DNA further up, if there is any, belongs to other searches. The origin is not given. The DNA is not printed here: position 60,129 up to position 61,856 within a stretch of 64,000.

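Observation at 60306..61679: Full-length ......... intein inserted inside the CX3CX2C iron-sulfur motif of a radical SAM enzyme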

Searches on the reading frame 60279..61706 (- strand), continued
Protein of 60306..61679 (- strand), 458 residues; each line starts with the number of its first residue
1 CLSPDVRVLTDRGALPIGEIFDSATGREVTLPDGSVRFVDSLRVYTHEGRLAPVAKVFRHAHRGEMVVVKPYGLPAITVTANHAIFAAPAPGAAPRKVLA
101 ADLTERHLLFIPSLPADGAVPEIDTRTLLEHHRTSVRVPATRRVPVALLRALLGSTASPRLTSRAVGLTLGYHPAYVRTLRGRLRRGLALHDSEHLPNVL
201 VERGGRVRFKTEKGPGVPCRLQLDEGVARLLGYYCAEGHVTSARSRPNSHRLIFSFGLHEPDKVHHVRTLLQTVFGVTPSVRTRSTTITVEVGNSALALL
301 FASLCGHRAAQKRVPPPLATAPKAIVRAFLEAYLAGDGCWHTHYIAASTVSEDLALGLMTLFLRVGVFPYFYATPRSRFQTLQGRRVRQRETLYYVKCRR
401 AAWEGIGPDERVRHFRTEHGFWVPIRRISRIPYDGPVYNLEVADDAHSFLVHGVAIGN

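Call 56: find_related_loci(query=A1, collection=genome_contigs, flank=1500)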
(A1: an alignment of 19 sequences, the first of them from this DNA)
Query A1 (476 aa) in genome_contigs; peptide patterns used: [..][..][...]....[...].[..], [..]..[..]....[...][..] (x = any residue, [..] = any of these).
289 stretches matched a pattern; 214 encode a relative of the query (tblastn E <= 1e-3); the best 80 are kept; 80 distinct loci.
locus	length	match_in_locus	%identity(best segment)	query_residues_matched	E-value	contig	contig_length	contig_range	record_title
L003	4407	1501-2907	53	3-474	1e-137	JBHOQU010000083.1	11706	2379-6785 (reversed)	MAG: Dehalococcoidia bacterium isolate A0_31 coassembly_Ak141_290776, whole genome shotgun sequence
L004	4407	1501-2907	51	3-474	1e-132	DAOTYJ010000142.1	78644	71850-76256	MAG TPA_asm: Dehalococcoidia bacterium isolate H24_334 k119_1093385, whole genome shotgun sequence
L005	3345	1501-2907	50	3-474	1e-131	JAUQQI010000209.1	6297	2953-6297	MAG: Chloroflexota bacterium isolate QQ.bins.59.201705 NODE_12217_length_6297_cov_0.853485, whole genome shotgun sequenc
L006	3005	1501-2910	47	1-476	5e-126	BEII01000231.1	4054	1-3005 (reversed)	Bacterium HR32 DNA, contig: NODE_6350_231, isolate: HRbin32, whole genome shotgun sequence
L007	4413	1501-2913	45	1-475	8e-114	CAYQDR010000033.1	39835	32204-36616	MAG TPA_asm: uncultured bacterium isolate binchicken_co21_484 genome assembly, contig: NODE_296_length_39835_cov_14.1146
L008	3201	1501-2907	45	1-475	4e-113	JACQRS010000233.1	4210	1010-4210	MAG: Candidatus Rokuibacteriota bacterium isolate NC_groundwater_1365_Ag_S-0.2um_67_47 S_p2_S4_coassembly_k141_2150910,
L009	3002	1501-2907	44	1-475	1e-111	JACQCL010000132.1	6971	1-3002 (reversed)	MAG: Candidatus Rokuibacteriota bacterium isolate NC_groundwater_967_Pr1_S-0.2um_66_23 Montesol18-Sp2_coassembly_scaffol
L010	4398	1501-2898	43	1-476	9e-109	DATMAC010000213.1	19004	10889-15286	MAG TPA_asm: Thermoflexus sp. isolate SMAG_U13315 k141_219953, whole genome shotgun sequence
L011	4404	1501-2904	42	1-476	6e-108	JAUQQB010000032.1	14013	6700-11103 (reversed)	MAG: Chloroflexota bacterium isolate JZ-3.bins.34.201901 NODE_3907_length_14013_cov_3.245427, whole genome shotgun seque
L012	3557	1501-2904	42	1-476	2e-109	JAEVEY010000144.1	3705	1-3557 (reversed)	MAG: Candidatus Thermoflexus sinensis isolate QQ.bin.28 NODE_21257_length_3705_cov_37.7937, whole genome shotgun sequenc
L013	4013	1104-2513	44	3-475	3e-107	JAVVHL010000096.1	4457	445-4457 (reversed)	MAG: Candidatus Calditenuis sp. isolate PSP.bin.8 NODE_3208_length_4457_cov_125.803191, whole genome shotgun sequence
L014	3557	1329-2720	42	1-476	1e-106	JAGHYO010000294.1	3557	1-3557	MAG: Thermoflexus sp. isolate 629H.11 NODE_3928_length_3557_cov_12.691319, whole genome shotgun sequence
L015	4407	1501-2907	42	3-475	4e-104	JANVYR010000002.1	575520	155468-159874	MAG: Candidatus Calditenuis fumarioli isolate 146_bin.25 NODE_5_length_575520_cov_24.587335, whole genome shotgun sequen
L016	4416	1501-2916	41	3-475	5e-104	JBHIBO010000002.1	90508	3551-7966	MAG: Thermoplasmata archaeon isolate K_1_bin.30 NODE_12_length_90508_cov_32.482991, whole genome shotgun sequence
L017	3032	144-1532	42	3-475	2e-104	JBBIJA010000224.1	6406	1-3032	MAG: Armatimonadota bacterium isolate PGF172224_bin_151 NODE_5140_length_6406_cov_3.991025, whole genome shotgun sequenc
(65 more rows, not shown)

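Call 82: find_related_loci(query=A1, collection=viral_contigs, flank=3000)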
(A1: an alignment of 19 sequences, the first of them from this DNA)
Query A1 (476 aa) in viral_contigs; peptide patterns used: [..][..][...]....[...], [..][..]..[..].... (x = any residue, [..] = any of these).
56 stretches matched a pattern; 21 encode a relative of the query (tblastn E <= 1e-3); 21 distinct loci.
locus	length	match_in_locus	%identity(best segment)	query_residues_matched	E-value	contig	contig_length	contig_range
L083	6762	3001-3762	29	221-468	6e-25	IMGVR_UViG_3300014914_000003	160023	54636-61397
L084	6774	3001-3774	30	221-468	7e-24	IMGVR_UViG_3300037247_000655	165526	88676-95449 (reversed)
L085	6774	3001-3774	30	221-468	7e-24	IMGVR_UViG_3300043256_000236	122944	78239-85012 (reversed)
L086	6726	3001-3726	24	226-468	2e-18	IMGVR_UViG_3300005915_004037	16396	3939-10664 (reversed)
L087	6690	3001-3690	27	229-467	2e-14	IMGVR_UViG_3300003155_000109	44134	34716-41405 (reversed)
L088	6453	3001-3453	28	222-377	2e-13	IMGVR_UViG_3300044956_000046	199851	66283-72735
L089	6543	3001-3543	21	225-398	2e-12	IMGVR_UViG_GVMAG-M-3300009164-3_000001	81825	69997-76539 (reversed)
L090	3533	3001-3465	25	226-376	3e-12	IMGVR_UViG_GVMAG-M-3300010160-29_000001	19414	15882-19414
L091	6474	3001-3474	24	226-376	6e-12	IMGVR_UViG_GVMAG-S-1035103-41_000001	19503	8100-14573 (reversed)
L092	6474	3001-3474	24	226-376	1e-11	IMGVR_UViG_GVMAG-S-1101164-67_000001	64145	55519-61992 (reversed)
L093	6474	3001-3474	24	226-376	1e-11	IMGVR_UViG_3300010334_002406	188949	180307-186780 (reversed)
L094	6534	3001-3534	22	226-398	9e-12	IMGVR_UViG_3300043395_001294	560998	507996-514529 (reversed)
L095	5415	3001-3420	30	232-375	3e-11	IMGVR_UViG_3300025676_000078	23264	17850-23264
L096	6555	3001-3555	23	226-398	1e-10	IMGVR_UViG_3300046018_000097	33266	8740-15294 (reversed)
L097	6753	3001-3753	28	230-465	9e-25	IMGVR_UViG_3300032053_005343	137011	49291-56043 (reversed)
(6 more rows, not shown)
